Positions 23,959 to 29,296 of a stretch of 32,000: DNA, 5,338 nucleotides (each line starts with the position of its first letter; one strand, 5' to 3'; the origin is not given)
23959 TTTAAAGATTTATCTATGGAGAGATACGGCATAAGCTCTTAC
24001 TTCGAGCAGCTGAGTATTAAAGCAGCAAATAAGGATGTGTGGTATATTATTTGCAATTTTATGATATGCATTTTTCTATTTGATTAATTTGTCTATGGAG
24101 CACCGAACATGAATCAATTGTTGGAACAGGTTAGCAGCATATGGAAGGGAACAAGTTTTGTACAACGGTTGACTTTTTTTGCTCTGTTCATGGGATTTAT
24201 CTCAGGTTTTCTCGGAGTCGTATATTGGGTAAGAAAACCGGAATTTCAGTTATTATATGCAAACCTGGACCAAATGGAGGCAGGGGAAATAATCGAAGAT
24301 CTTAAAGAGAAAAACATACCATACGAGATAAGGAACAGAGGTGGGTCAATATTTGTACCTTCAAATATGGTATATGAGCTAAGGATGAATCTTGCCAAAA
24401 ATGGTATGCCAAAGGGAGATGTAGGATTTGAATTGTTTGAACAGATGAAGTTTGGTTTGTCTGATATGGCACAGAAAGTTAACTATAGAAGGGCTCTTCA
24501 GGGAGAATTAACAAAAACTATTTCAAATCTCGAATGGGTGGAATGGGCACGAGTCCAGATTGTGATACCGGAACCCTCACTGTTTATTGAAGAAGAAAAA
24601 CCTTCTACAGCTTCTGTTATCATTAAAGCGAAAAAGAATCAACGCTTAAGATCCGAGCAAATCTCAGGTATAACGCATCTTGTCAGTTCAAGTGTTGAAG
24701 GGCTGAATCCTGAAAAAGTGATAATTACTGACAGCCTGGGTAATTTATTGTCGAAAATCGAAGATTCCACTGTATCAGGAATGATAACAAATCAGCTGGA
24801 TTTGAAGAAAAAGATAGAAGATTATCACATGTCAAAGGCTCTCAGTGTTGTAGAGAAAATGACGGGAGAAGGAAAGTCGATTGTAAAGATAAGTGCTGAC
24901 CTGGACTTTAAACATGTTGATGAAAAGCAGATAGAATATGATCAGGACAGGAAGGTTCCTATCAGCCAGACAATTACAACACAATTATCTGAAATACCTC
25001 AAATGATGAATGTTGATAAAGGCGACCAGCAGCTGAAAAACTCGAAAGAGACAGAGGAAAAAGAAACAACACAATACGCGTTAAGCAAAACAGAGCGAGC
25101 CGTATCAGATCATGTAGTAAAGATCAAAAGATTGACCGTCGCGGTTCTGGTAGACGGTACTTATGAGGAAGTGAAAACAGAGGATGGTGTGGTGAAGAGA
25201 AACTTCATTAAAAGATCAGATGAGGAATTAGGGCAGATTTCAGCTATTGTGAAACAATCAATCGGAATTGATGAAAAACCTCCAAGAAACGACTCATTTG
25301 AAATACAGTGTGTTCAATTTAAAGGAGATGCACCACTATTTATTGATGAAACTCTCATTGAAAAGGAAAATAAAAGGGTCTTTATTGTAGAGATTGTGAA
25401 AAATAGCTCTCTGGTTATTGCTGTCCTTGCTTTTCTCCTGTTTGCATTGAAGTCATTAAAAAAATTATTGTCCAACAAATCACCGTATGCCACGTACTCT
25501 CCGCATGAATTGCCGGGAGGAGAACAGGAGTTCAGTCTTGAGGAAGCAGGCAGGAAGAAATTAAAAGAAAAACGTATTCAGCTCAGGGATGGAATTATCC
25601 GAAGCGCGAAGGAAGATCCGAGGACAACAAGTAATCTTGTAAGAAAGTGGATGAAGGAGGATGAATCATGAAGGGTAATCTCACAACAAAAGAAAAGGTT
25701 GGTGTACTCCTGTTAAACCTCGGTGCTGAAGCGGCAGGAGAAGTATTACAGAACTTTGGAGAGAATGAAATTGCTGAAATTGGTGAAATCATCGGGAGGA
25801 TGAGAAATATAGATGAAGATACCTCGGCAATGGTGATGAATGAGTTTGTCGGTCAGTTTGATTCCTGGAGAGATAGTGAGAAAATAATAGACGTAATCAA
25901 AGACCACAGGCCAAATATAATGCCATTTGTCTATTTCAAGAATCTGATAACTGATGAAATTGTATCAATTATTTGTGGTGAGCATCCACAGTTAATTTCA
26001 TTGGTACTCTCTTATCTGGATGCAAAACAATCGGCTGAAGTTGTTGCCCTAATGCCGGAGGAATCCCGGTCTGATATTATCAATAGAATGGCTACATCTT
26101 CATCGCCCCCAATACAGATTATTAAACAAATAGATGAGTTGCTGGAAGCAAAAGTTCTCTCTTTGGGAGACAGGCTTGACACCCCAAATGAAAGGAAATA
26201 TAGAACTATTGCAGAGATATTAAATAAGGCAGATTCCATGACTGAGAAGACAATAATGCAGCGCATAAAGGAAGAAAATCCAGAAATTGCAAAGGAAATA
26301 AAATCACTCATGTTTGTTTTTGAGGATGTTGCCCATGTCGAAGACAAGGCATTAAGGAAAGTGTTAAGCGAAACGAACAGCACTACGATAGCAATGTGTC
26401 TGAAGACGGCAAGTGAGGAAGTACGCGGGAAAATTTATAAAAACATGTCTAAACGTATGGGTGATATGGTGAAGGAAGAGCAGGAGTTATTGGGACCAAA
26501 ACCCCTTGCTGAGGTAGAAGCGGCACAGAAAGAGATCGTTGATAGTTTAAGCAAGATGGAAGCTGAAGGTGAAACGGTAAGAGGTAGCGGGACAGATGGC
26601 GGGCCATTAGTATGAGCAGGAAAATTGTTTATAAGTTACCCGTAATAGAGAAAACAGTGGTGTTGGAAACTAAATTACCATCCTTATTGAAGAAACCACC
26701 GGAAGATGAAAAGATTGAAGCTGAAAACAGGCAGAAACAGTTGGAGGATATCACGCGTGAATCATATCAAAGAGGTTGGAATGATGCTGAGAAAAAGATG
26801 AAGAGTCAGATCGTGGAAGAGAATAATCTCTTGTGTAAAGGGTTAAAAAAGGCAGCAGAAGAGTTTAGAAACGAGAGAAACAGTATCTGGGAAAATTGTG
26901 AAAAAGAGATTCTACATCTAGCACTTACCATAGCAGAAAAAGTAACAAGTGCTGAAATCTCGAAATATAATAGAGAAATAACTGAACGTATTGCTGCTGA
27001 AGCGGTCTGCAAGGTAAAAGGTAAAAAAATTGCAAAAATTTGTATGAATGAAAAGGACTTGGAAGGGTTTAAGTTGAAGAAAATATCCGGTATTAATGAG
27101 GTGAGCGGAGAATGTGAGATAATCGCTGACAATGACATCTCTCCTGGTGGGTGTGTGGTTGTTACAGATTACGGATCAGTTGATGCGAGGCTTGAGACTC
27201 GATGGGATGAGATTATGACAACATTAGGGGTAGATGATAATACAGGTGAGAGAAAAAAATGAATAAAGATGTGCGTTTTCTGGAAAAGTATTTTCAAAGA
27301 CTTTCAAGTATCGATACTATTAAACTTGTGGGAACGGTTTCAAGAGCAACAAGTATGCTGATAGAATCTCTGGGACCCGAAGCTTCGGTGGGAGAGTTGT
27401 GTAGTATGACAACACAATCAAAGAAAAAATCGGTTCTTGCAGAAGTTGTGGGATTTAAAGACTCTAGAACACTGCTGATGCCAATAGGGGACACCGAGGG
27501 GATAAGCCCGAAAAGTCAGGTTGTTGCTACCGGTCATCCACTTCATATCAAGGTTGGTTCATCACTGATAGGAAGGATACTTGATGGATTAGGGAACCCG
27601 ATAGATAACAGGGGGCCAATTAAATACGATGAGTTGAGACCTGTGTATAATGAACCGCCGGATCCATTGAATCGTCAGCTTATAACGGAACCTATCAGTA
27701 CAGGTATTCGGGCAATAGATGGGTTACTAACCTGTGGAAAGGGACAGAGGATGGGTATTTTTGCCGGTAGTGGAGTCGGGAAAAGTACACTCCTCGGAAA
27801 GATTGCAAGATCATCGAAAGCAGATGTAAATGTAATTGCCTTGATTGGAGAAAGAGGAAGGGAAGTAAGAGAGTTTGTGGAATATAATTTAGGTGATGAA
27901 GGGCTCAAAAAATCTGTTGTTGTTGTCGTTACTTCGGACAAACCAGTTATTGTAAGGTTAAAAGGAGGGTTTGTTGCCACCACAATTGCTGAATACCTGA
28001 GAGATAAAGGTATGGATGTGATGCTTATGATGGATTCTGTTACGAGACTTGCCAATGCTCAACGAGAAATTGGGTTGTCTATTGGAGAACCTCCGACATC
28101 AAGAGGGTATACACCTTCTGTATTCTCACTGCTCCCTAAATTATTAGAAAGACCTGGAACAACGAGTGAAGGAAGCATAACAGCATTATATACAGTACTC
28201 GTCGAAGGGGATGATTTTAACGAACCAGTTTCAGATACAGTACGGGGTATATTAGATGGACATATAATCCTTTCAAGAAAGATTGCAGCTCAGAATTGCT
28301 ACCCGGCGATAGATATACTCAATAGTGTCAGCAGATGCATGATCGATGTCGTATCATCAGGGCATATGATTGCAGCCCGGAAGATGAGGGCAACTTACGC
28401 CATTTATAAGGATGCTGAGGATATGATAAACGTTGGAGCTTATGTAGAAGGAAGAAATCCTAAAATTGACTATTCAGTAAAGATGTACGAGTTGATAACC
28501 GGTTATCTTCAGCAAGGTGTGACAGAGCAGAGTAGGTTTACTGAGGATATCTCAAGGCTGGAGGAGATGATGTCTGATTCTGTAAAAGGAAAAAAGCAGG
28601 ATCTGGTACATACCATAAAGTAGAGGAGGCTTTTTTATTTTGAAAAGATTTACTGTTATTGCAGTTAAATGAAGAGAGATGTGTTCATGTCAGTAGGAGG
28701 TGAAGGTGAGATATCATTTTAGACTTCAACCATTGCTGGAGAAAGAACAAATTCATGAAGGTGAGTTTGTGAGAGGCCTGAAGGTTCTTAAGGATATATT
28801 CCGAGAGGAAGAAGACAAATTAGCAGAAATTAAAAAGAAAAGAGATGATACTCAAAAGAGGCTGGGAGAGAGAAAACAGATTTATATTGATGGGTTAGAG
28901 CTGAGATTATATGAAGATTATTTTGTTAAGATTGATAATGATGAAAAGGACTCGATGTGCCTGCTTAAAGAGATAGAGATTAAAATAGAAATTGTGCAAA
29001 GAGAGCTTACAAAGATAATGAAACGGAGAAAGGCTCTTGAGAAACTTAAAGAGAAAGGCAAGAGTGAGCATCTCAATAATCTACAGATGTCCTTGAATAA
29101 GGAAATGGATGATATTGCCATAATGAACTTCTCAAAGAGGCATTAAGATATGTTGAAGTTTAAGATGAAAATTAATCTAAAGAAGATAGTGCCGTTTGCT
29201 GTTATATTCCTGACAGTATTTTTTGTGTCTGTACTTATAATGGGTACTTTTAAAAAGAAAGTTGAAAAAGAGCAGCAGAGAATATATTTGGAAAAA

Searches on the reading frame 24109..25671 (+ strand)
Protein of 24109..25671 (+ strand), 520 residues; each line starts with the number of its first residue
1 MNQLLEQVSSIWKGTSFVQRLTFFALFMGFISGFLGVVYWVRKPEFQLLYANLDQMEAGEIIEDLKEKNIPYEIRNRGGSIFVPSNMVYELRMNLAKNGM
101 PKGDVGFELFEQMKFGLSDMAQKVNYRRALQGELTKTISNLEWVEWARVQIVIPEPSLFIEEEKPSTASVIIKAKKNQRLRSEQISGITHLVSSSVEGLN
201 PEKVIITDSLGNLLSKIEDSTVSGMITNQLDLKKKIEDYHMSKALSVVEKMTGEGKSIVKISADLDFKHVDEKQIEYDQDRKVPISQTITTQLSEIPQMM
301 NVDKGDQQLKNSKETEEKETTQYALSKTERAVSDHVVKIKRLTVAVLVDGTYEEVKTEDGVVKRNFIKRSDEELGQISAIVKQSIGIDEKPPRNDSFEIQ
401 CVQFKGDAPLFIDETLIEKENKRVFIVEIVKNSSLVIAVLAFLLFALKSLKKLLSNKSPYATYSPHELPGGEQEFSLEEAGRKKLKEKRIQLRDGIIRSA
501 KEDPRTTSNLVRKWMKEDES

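Call 11: search_protein_families(library=pfam, proteins=[window:24109-25671:+], max_evalue=0.0001)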
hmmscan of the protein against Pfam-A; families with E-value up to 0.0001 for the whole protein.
window:24109-25671:+ (520 aa): 2 families
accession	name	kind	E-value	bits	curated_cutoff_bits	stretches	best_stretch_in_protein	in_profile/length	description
PF01514.23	YscJ_FliF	-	2e-62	210.7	24.4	1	42-215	2-178/179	Secretory protein of YscJ/FliF family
PF08345.17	YscJ_FliF_C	-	1.8e-26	93.8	23.8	1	249-404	2-147/147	Flagellar M-ring protein C-terminal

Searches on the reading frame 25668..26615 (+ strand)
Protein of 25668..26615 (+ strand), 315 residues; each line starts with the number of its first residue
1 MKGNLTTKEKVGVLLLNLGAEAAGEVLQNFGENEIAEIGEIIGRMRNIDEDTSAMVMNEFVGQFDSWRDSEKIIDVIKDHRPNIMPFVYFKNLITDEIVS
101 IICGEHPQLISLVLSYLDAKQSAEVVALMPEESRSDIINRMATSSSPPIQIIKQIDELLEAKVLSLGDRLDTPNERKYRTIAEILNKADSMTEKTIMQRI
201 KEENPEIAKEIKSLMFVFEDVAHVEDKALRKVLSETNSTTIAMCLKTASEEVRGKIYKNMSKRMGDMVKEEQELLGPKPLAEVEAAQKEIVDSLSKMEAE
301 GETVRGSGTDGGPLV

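Call 70: search_protein_families(library=pfam, proteins=[window:25668-26615:+], max_evalue=0.0001)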
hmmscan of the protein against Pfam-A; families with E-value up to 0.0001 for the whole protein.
window:25668-26615:+ (315 aa): 3 families
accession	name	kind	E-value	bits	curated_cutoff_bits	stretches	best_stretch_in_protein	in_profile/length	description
PF01706.21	FliG_C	-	6.3e-33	113.7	23.3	1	199-302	2-105/108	FliG C-terminal domain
PF14841.11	FliG_M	-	2.3e-24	85.8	25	1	97-167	3-73/76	FliG middle domain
PF14842.11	FliG_N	-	5.2e-15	56.4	25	1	4-65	1-62/104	FliG N-terminal domain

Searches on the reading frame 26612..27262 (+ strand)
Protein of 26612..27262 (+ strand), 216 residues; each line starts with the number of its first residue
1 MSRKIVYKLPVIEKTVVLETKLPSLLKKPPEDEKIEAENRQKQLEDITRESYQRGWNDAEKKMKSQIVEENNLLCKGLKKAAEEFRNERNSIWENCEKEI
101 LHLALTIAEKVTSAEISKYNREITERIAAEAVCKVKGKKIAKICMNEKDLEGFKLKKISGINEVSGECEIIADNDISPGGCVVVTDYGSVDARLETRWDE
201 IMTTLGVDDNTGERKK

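Call 70: search_protein_families(library=pfam, proteins=[window:26612-27262:+], max_evalue=0.0001)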
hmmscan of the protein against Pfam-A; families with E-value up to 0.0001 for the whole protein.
window:26612-27262:+ (216 aa): 1 family
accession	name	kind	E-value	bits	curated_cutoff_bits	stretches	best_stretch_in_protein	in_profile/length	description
PF02108.21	FliH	-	5.2e-21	75.4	24.1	1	75-201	4-128/128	Flagellar assembly protein FliH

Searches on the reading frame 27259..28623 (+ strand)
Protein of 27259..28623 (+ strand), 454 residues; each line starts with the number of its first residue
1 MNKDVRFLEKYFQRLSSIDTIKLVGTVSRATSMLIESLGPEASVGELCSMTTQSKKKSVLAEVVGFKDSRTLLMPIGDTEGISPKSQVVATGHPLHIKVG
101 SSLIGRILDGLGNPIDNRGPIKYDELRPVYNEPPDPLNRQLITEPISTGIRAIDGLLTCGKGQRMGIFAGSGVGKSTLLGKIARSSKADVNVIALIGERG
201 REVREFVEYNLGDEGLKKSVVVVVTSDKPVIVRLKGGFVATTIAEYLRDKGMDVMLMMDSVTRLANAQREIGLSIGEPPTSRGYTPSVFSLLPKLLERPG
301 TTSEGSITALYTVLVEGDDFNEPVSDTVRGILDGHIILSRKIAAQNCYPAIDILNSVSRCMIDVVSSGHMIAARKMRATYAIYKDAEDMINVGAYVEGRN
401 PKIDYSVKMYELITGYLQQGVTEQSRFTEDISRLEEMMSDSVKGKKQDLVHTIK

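Call 70: search_protein_families(library=pfam, proteins=[window:27259-28623:+], max_evalue=0.0001)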
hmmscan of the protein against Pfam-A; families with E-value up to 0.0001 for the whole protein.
window:27259-28623:+ (454 aa): 3 families
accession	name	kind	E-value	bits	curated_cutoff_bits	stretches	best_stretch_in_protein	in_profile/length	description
PF00006.31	ATP-synt_ab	-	4.7e-88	294.8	29.5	1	149-358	1-213/213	ATP synthase alpha/beta family, nucleotide-binding domain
PF18269.6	T3SS_ATPase_C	-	1.2e-21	76.8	22.7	1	365-436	1-72/72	T3SS EscN ATPase C-terminal domain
PF02874.29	ATP-synt_ab_N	-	2.3e-09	38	20.9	1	35-92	9-69/69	ATP synthase alpha/beta family, beta-barrel domain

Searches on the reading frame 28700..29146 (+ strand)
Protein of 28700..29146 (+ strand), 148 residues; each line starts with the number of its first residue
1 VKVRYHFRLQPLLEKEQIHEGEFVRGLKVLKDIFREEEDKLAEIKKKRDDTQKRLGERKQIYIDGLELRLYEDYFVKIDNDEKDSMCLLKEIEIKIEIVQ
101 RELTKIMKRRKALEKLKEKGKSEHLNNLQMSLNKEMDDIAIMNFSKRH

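Call 70: search_protein_families(library=pfam, proteins=[window:28700-29146:+], max_evalue=0.0001)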
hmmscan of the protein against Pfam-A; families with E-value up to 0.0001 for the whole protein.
window:28700-29146:+ (148 aa): 1 family
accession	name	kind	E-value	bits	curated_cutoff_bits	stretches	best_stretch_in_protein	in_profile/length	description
PF02050.21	FliJ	-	1.9e-09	38.2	28.4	1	34-144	14-123/123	Flagellar FliJ protein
